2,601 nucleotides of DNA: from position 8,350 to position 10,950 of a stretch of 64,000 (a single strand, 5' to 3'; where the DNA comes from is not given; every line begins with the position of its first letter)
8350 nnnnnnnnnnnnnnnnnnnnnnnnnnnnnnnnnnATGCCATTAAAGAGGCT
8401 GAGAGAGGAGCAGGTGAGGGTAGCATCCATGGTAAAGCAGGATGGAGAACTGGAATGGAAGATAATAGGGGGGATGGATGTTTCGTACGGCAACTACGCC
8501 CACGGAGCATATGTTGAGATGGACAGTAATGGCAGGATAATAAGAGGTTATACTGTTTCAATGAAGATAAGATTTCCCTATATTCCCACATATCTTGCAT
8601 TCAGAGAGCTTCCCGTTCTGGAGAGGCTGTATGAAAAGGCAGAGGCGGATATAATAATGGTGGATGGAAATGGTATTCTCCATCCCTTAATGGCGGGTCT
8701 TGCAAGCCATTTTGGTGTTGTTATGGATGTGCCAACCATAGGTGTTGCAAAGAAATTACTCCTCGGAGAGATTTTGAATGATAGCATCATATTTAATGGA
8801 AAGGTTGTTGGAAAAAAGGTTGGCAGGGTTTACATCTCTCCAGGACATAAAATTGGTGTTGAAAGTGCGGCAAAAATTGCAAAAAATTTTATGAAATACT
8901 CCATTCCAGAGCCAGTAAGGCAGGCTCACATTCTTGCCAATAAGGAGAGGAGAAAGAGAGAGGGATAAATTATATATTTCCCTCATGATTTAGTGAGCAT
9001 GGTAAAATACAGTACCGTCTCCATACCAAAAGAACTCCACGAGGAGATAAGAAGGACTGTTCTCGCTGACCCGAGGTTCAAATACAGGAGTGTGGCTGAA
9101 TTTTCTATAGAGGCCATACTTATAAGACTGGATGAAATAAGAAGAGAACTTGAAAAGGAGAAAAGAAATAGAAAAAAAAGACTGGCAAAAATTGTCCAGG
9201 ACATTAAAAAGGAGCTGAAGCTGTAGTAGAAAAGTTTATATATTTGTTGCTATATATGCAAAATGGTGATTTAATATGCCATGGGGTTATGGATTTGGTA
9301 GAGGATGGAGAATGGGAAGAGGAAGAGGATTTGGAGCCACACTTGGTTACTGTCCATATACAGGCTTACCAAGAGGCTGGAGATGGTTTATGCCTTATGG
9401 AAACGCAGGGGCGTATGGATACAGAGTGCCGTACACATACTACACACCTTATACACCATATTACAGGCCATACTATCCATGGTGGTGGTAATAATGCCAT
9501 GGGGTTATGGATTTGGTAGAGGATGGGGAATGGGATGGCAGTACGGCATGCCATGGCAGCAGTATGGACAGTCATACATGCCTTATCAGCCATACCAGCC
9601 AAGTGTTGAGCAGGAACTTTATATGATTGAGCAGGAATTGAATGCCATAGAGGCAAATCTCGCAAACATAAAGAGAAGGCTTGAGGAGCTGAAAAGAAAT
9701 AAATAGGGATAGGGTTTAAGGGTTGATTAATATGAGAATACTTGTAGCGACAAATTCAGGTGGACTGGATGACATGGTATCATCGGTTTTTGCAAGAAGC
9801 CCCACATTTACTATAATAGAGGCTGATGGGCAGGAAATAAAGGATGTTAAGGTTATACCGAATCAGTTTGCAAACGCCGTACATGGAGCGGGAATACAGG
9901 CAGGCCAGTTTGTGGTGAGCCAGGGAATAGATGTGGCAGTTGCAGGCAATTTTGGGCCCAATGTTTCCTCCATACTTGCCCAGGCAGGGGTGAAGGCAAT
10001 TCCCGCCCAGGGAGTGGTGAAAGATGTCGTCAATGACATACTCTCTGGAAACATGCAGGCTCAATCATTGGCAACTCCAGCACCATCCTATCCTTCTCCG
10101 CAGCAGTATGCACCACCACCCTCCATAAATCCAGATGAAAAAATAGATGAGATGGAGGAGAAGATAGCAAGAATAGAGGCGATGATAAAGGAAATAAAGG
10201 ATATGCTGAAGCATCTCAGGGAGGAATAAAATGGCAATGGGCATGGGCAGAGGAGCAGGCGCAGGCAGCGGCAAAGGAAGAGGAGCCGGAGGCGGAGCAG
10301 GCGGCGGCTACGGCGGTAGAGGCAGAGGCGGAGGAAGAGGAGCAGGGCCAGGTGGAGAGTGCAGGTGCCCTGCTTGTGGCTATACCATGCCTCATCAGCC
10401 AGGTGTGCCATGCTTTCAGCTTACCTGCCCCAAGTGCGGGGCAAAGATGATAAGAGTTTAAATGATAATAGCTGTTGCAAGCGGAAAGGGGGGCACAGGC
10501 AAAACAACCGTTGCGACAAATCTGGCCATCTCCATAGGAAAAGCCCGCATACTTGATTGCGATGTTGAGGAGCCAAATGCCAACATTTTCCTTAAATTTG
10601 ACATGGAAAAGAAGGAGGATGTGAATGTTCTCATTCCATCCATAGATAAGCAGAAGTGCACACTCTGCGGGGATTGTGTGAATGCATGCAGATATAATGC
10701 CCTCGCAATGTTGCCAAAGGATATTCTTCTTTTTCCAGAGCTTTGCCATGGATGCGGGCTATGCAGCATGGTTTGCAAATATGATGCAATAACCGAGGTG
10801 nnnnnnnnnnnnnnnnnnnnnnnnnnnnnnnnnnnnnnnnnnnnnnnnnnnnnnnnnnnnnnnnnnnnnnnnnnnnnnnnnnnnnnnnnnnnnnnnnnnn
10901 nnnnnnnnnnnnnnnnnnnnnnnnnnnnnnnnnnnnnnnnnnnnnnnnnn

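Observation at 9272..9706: Tandem pair of Gly/Tyr/Trp-rich micro-protein genes that share a 42-nt direct repeat at their starts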

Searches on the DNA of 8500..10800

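Call 70: search_rna_families(source=window, start=8500, end=10800, threshold=evalue, max_evalue=1)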
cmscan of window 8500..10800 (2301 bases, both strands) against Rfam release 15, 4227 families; matches with E-value up to 1: 0.
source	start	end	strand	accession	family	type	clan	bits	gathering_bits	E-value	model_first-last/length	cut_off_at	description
